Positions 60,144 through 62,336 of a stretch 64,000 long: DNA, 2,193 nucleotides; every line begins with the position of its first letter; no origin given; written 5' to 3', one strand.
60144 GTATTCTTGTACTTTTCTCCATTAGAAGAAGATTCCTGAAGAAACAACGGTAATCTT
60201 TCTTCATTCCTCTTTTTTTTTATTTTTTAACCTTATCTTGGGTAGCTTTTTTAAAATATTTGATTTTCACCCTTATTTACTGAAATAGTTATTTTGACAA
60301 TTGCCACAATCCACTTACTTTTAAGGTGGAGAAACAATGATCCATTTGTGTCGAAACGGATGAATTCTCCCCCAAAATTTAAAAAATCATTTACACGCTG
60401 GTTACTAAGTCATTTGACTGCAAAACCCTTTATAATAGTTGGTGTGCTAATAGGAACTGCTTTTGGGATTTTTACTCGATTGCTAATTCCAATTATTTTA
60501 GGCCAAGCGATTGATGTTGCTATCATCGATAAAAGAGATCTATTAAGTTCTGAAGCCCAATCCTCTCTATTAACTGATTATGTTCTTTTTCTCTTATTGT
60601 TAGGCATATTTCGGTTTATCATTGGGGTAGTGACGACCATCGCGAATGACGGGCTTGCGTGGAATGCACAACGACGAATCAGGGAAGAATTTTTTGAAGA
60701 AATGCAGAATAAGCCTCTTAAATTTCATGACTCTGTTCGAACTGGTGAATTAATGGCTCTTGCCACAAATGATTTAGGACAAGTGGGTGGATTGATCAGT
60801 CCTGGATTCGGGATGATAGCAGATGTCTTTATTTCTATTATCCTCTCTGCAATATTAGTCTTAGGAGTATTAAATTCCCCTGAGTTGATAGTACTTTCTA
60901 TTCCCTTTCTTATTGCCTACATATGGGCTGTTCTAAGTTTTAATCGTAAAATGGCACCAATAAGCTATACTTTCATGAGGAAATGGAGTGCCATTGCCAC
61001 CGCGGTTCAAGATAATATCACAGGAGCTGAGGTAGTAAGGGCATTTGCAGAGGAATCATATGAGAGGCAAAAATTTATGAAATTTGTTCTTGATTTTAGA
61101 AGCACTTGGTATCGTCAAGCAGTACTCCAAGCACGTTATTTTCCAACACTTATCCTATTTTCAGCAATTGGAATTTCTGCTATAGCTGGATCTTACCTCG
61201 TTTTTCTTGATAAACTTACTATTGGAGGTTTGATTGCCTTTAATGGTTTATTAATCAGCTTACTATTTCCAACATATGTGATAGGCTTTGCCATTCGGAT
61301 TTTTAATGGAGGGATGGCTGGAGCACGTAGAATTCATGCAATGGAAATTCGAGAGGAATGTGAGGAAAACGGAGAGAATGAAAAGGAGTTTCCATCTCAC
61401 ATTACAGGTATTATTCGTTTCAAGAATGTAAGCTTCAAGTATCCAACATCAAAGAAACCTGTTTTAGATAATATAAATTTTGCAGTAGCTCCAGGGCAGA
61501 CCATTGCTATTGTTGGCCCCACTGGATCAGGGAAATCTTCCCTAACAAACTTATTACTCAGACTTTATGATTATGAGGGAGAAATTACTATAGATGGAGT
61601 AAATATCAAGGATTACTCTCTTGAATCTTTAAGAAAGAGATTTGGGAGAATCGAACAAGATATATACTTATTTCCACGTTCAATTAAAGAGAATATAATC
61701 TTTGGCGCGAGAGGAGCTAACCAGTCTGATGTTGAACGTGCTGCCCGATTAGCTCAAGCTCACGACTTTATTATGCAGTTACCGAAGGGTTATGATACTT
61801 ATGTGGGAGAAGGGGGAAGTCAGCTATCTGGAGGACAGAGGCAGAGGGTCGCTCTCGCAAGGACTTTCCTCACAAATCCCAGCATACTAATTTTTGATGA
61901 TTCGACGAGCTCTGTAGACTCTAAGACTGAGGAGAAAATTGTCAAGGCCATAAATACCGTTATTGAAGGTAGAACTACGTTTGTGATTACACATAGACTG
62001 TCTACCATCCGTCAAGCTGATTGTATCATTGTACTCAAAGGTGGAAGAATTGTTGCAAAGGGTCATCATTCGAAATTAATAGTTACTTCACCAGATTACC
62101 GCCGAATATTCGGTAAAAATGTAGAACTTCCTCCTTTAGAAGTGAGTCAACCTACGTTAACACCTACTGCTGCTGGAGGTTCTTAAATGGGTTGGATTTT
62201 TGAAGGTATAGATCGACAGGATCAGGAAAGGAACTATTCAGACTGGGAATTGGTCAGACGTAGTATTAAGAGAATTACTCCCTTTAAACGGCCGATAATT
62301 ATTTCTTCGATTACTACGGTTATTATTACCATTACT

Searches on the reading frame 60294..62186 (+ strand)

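Call 31: search_protein_families(library=pfam, proteins=[window:60294-62186:+], max_evalue=0.001)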
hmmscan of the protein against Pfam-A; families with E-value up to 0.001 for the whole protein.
window:60294-62186:+ (630 aa): 3 families
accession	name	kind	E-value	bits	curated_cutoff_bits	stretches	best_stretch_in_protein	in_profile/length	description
PF00005.33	ABC_tran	-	2.1e-32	113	25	1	391-539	1-137/137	ABC transporter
PF00664.28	ABC_membrane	-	2.4e-32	113.2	28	1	51-325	4-272/274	ABC transporter transmembrane region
PF02463.25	SMC_N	-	4.7e-07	29.9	40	0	478-579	135-209/220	RecF/RecN/SMC N terminal domain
